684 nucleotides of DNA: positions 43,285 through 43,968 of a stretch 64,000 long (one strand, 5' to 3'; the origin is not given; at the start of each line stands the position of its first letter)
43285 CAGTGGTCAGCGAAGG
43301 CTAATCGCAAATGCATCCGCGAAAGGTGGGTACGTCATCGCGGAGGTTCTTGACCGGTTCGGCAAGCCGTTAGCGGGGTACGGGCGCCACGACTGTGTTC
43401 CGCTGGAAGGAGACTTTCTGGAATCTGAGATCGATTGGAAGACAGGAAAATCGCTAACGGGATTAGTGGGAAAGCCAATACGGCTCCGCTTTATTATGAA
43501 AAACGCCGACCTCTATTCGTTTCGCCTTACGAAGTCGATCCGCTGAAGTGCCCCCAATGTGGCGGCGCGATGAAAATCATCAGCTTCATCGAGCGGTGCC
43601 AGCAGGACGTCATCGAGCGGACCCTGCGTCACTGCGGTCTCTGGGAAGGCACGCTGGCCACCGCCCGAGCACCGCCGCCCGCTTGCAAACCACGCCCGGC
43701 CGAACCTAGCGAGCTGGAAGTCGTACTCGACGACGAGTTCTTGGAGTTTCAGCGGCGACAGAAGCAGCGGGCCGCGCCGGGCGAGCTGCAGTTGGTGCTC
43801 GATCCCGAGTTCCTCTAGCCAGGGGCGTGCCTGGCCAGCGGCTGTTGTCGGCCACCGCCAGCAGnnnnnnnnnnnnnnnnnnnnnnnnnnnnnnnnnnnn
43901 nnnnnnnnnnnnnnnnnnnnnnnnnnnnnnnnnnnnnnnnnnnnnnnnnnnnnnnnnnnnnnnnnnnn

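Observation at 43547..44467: Composite scar at a family A gene end: IS91/ISCR-like transposase C-terminal remnant, RT fragment and a captured family A tail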

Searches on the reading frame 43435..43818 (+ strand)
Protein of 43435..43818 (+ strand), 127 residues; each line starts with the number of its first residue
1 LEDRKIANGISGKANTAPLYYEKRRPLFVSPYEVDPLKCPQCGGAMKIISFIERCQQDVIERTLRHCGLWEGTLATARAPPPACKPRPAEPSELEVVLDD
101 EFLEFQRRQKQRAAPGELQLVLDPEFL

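Call 6: search_protein_families(library=pfam, proteins=[window:43435-43818:+], max_evalue=1)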
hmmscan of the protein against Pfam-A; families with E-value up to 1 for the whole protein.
window:43435-43818:+ (127 aa): 0 families

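Call 9: search_protein_families(library=ncbifam, proteins=[window:43435-43818:+], max_evalue=1)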
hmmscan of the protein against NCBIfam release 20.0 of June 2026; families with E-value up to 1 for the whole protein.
window:43435-43818:+ (127 aa): 2 families
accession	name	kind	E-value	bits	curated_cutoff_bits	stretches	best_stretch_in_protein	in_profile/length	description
NF033497.1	rubre_like_arch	subfamily_domain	0.0074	16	32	1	35-47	15-27/34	rubrerythrin-like domain-containing protein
NF040506.1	PG0870_Nterm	domain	0.11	12.7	50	1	37-67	12-42/56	PG0870-related protein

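Call 10: search_dna_similar(query=window:43504-43815:+, collection=plasmids, mode=protein, max_evalue=1, max_rows=25)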
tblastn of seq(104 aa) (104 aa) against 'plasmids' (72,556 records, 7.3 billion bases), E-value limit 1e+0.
Records with a match: 99; places in all: 173; records where one place covers at least 80% of the query: 0.
Best place of each record, by identity: <60% 99.
By first word of the organism name: Pseudomonas 16; Klebsiella 9; Comamonas 8; uncultured 8; Enterobacter 7; Providencia 7; Paenarthrobacter 4; Aeromonas 3; Acidovorax 3; Escherichia 3; and 25 more.
By predicted mobility (MOB-suite, as given by PLSDB): conjugative 68; non-mobilizable 20; mobilizable 11.
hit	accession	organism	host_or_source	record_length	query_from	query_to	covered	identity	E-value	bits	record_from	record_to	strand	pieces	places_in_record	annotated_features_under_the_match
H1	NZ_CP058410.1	Trichlorobacter lovleyi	whole genome,river sediment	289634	9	48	38%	55.0%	3e-6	51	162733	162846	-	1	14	transposase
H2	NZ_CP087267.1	Aeromonas veronii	hospital sewage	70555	4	45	40%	50.0%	6e-4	44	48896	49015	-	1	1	transposase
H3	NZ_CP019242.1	Rhodoferax antarcticus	Whole organism,environment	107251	9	46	37%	52.6%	6e-3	41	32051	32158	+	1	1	none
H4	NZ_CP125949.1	Comamonas resistens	activated sludge,single strain culture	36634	9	46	37%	50.0%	4e-2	39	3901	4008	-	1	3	DUF4158 domain-containing protein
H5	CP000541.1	Acidovorax sp. JS42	-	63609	9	46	37%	50.0%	4e-2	39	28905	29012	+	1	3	transposase Tn3 family protein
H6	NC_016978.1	Comamonas testosteroni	-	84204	9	46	37%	50.0%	4e-2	39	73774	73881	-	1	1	DUF4158 domain-containing protein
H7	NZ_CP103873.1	Herbaspirillum huttiense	tea plant,single cell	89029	9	46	37%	50.0%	4e-2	39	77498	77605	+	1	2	DUF4158 domain-containing protein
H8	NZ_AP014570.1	Serpentinimonas maccroryi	-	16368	9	46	37%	50.0%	9e-2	38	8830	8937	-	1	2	transposase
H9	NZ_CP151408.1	Azonexus hydrophilus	-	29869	9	46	37%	50.0%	8e-2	38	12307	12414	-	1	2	none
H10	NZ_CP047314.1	Pseudomonas putida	whole organism,soil sample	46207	9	46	37%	50.0%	8e-2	38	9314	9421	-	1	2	IS91 family transposase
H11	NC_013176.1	Pseudomonas putida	-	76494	9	46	37%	50.0%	8e-2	38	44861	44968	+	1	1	IS91 family transposase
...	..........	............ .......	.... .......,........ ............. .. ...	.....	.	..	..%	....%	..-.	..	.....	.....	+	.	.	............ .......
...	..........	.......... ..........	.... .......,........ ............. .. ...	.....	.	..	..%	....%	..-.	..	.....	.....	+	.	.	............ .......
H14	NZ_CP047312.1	Pseudomonas putida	whole organism,soil sample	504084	9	46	37%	50.0%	8e-2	38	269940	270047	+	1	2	IS91 family transposase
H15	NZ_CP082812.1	Burkholderia contaminans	Homo sapiens,Swab from tracheostomic ...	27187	9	46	37%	50.0%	9e-2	38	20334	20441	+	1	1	IS91 family transposase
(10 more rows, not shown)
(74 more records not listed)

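Call 11: find_homologous_proteins(query=window:43435-43815:+, max_evalue=0.01)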
Query window:43435-43815:+ (127 aa): 159 proteins with E <= 0.01 among 162 candidates; the best 120 are listed.
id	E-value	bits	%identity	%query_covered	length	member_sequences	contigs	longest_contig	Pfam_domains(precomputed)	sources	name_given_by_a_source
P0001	5.3e-47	177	100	65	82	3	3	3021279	-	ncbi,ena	-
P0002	3.5e-45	171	84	72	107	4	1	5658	-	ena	-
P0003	4.5e-44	168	82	76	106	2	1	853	-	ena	-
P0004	3.6e-41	158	79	76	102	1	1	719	-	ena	-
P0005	3.9e-40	155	77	76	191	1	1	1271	-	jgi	jgi:hypothetical protein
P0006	7.7e-39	151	73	76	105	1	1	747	-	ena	-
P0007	3.5e-37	145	74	76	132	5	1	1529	-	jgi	jgi:hypothetical protein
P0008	1.1e-36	144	71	76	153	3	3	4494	-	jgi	jgi:hypothetical protein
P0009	1.3e-34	137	68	76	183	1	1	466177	-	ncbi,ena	-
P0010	5.0e-33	132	67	76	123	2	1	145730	-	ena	-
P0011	5.3e-33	132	80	65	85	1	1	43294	-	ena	-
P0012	5.7e-33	132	66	80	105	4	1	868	-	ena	-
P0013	1.9e-32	130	68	76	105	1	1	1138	-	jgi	jgi:hypothetical protein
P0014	2.4e-32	130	67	76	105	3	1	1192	-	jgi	jgi:hypothetical protein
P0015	5.8e-32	128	65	76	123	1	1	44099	-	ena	-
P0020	6.3e-31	125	64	76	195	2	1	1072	PF04986.19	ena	-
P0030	2.9e-29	120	67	76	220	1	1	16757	PF04986.19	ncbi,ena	-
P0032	3.5e-29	119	64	76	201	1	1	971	PF04986.19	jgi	jgi:hypothetical protein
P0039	4.2e-28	116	61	76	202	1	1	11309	PF04986.19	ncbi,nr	ncbi:MAG: transposase [Planctomycetes bacterium]|nr:transposase [Planctomycetota bacterium]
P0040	5.4e-28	116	84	52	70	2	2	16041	-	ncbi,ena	-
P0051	1.1e-26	111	75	57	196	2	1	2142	PF04986.19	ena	-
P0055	4.2e-26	110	85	49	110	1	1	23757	-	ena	-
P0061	6.3e-25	106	58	80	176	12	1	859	PF04986.19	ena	-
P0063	1.4e-24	105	58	76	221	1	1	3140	PF04986.19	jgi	-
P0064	3.2e-24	103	68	57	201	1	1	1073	PF04986.19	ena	-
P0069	2.3e-23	101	68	57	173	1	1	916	PF04986.19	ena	-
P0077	1.7e-22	98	58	79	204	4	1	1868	PF04986.19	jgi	-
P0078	2.0e-22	98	58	71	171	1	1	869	PF04986.19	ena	-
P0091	9.3e-22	95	65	57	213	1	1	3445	PF04986.19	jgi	jgi:hypothetical protein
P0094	2.2e-21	94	56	80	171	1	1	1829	PF04986.19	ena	-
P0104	3.4e-20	90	61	57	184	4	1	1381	PF04986.19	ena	-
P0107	9.5e-20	89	65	57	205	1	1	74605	PF04986.19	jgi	jgi:hypothetical protein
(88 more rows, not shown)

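Call 14: find_encoding_contigs(protein=P0001, flank=10000, max_places=6)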
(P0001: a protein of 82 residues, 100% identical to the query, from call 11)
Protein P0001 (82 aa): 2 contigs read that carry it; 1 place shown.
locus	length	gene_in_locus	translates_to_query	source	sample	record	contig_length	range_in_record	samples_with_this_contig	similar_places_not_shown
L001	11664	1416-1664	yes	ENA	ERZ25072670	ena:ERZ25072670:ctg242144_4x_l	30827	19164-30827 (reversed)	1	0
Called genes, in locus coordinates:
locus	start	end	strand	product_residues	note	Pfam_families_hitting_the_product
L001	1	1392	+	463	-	?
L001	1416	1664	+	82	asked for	-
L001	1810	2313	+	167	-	PF00078:RVT_1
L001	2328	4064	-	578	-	PF01019:G_glu_transpept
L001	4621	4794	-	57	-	-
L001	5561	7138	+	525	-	-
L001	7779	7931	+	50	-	-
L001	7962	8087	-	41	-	-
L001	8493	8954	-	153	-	-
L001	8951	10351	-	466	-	-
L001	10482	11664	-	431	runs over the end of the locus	PF06782:UPF0236 (weak)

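Call 17: find_related_loci(query=A1, collection=genome_contigs, flank=6000)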
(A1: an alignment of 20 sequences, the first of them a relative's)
Query A1 (213 aa) in genome_contigs; peptide patterns used: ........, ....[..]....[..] (x = any residue, [..] = any of these).
466 stretches matched a pattern; 312 encode a relative of the query (tblastn E <= 1e-3); the best 80 are kept; 80 distinct loci.
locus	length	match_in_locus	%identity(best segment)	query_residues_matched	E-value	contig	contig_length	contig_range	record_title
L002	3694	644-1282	78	1-213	2e-106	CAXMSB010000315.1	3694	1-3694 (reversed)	MAG: uncultured Granulosicoccus sp. isolate 10C-St20-MC-01_bin.25.orig genome assembly, contig: k141_111422, whole genom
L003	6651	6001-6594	68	1-213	6e-93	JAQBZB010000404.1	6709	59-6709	MAG: Planctomycetota bacterium isolate casp150-mb.46 NODE_27992_length_6709_cov_0.154009, whole genome shotgun sequence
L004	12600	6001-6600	68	1-213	3e-92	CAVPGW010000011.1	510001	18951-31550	MAG: Pirellulaceae bacterium isolate MFD09964.bin.2.82 genome assembly, contig: contig_26733, whole genome shotgun seque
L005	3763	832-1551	62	1-213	7e-91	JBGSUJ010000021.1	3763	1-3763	MAG: Pirellulales bacterium isolate JTS-AC43 k141_2460774, whole genome shotgun sequence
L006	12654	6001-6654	61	1-213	1e-89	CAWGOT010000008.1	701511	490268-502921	MAG: uncultured Planctomycetia bacterium isolate MFD05580.bin.2.48 genome assembly, contig: contig_30070, whole genome s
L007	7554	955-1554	64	1-213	1e-87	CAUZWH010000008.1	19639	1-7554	MAG: Alphaproteobacteria bacterium isolate CBN3_323.78 genome assembly, contig: Ga0302135_10000747, whole genome shotgun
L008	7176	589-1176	63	1-213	1e-85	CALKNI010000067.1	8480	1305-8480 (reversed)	MAG: uncultured Pirellulaceae bacterium isolate S4_Bin_Bin_204_1 genome assembly, contig: c_000002006526, whole genome s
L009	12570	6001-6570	65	7-213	3e-84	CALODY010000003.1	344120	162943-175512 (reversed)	MAG: Pirellulaceae bacterium isolate HOU_bin.0020 genome assembly, contig: contig_12681, whole genome shotgun sequence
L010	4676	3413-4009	62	1-209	6e-81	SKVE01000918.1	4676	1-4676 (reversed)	MAG: Planctomycetaceae bacterium isolate CSSed162cmB_149 CSSed16-2cmB-98747, whole genome shotgun sequence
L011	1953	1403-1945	64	1-198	6e-84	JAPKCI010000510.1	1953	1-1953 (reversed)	MAG: Rubripirellula sp. isolate ANT-60 NODE_45168_length_1953_cov_8.836670, whole genome shotgun sequence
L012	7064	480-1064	58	1-213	2e-79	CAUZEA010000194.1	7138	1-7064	MAG: Planctomycetota bacterium isolate CB27_Tmax.39 genome assembly, contig: Ga0310121_10010848, whole genome shotgun se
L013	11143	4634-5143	66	21-199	3e-78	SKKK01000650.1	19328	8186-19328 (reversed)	MAG: Planctomycetaceae bacterium isolate CSSed162cmA_153 CSSed16-2cmA-6141, whole genome shotgun sequence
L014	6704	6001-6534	59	17-212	5e-71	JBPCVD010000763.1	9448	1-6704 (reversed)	MAG: Rubripirellula sp. isolate MAG_seacave_38 S1Ck127_10172689, whole genome shotgun sequence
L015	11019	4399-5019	57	37-213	1e-66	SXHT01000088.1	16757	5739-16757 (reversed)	MAG: Planctomycetaceae bacterium isolate F1-120-MAGs029 F1-120__c227906, whole genome shotgun sequence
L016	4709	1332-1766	62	62-212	5e-62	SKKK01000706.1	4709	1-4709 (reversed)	MAG: Planctomycetaceae bacterium isolate CSSed162cmA_153 CSSed16-2cmA-96771, whole genome shotgun sequence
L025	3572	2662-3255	44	1-213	9e-52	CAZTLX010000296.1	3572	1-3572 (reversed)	MAG TPA_asm: uncultured Phycisphaeraceae bacterium isolate SRP072547_co1_236 genome assembly, contig: NODE_64097_length_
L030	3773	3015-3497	49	1-177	9e-51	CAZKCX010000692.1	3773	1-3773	MAG TPA_asm: uncultured Planctomycetales bacterium isolate SRP141376_co2_370 genome assembly, contig: NODE_37520_length_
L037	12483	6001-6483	49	1-180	2e-47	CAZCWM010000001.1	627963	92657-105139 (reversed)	MAG TPA_asm: uncultured Phycisphaeraceae bacterium isolate binchicken_co315_50 genome assembly, contig: NODE_6_length_62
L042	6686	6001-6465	47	1-178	3e-47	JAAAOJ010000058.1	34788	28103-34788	MAG: Planctomycetota bacterium isolate GSL.Bin20 NODE_606_length_34788_cov_0.563129, whole genome shotgun sequence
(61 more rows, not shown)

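Call 19: search_protein_families(library=pfam, proteins=[L003:5044-6651:+, L005:226-1551:+, L007:337-1626:+, L004:5488-6672:+, L025:1789-3330:+, L030:2124-3659:+, L037:4831-6675:+, L042:5137-6630:+], max_evalue=0.01)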
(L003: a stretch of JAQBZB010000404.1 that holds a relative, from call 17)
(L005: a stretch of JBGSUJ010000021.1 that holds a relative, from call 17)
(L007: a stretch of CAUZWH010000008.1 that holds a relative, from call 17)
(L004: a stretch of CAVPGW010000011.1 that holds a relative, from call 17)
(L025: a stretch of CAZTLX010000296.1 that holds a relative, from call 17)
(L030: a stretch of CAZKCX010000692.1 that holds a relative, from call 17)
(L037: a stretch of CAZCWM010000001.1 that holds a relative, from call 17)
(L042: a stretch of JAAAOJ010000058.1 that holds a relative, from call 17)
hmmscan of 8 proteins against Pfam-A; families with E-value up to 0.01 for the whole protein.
L003:5044-6651:+ (536 aa): 2 families
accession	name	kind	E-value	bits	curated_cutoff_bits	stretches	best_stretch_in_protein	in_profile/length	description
PF04986.18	Y2_Tnp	-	1.1e-21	78.1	20.9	1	212-393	1-179/183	Putative transposase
PF14319.11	Zn_Tnp_IS91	-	4.4e-10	39.9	26.3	1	113-170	35-90/90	Transposase zinc-binding domain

L005:226-1551:+ (442 aa): 2 families
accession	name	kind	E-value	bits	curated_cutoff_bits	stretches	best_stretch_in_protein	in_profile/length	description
PF14319.11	Zn_Tnp_IS91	-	1.5e-10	41.4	26.3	1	64-125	8-67/90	Transposase zinc-binding domain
PF04986.18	Y2_Tnp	-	2.7e-07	31.2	20.9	1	205-276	123-178/183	Putative transposase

L007:337-1626:+ (430 aa): 1 family
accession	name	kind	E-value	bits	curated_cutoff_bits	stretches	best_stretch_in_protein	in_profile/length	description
PF04986.18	Y2_Tnp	-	1.4e-26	94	20.9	1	99-280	1-178/183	Putative transposase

L004:5488-6672:+ (395 aa): 1 family
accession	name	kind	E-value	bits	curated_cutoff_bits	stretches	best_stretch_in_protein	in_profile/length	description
PF04986.18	Y2_Tnp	-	7.3e-23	82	20.9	1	64-245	1-179/183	Putative transposase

L025:1789-3330:+ (514 aa): 2 families
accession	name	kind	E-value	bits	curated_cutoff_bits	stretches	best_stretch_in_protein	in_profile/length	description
PF04986.18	Y2_Tnp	-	2.2e-21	77.1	20.9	1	183-364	1-178/183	Putative transposase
PF14319.11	Zn_Tnp_IS91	-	3e-17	62.8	26.3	1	53-141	5-90/90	Transposase zinc-binding domain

L030:2124-3659:+ (512 aa): 2 families
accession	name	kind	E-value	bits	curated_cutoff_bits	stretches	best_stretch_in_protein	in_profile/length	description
PF04986.18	Y2_Tnp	-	4e-24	86.1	20.9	1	189-371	1-179/183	Putative transposase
PF14319.11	Zn_Tnp_IS91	-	1.8e-17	63.5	26.3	1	60-148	5-90/90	Transposase zinc-binding domain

L037:4831-6675:+ (615 aa): 2 families
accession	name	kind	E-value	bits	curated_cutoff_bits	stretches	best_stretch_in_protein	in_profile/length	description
PF04986.18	Y2_Tnp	-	5e-23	82.5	20.9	1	282-468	1-178/183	Putative transposase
PF14319.11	Zn_Tnp_IS91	-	4.8e-16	59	26.3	1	153-241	5-90/90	Transposase zinc-binding domain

L042:5137-6630:+ (498 aa): 2 families
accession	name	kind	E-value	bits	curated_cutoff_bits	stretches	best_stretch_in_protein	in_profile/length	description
PF04986.18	Y2_Tnp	-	5.7e-24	85.6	20.9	1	180-361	1-178/183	Putative transposase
PF14319.11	Zn_Tnp_IS91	-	1.4e-16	60.6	26.3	1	50-138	5-90/90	Transposase zinc-binding domain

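Call 28: search_protein_representatives(protein=P0091)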
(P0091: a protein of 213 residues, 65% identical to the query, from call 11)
Query: 213 residues. Proteins with E-value up to 0.001 (for the whole library): 6198; up to 1e-10: 1371; up to 1e-30: 71. The best 150 are listed.
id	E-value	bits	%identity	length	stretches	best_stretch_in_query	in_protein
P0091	1.0e-141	486.3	100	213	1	1-213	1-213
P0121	2.0e-67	243.6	63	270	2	1-193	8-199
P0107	8.3e-61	221.9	72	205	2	25-90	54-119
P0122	4.7e-60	219.5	75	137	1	7-149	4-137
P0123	1.9e-56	207.7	75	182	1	7-161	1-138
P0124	1.8e-55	204.5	70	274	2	1-90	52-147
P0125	2.7e-51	190.8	62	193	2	14-99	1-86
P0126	2.7e-51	190.8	64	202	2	47-197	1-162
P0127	2.9e-51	190.7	51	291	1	1-209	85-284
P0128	5.0e-50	186.7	62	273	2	2-83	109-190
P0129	3.7e-48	180.6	58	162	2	7-92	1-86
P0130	5.1e-48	180.1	65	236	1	47-206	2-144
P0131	8.1e-48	179.5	53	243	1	1-197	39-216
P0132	2.6e-46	174.5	56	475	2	1-85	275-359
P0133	2.3e-45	171.5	68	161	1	47-192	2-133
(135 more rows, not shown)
